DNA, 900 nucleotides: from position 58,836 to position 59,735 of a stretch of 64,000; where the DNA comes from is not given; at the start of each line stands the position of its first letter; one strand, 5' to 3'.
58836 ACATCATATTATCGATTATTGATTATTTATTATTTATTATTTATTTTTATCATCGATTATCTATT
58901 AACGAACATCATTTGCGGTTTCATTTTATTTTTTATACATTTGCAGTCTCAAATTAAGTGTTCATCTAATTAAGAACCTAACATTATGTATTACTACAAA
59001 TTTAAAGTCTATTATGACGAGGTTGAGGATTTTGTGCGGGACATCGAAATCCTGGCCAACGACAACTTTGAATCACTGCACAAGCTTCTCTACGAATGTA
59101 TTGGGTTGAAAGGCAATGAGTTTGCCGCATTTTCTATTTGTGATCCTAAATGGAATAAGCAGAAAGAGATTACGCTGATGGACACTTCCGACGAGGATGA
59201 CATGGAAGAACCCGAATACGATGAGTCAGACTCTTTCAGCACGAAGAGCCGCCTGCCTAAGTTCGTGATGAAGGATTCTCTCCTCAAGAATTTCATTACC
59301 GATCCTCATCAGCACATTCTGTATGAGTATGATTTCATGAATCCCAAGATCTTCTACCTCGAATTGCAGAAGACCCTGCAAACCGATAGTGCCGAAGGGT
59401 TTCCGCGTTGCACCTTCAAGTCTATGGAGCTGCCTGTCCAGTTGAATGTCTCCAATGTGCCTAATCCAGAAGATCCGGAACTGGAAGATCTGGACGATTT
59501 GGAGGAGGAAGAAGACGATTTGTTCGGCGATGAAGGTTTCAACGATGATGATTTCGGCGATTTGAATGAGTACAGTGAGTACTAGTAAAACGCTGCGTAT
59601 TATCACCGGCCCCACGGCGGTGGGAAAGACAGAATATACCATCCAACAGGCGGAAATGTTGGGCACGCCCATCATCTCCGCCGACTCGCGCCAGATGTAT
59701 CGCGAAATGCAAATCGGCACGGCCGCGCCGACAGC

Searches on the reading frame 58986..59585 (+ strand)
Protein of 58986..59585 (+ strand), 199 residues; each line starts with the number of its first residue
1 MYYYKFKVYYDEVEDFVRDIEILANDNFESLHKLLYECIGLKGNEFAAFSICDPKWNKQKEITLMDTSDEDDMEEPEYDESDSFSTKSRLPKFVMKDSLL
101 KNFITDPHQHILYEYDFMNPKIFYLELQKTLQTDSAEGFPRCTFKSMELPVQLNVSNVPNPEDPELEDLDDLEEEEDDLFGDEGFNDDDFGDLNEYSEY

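Call 45: search_protein_families(library=pfam, proteins=[window:58986-59585:+], max_evalue=0.001)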
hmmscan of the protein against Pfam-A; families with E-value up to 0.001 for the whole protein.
window:58986-59585:+ (199 aa): 1 family
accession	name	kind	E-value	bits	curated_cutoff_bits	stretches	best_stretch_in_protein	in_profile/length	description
PF07929.16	PRiA4_ORF3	-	1.8e-11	44.5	26.6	1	4-145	3-123/173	Plasmid pRiA4b ORF-3-like protein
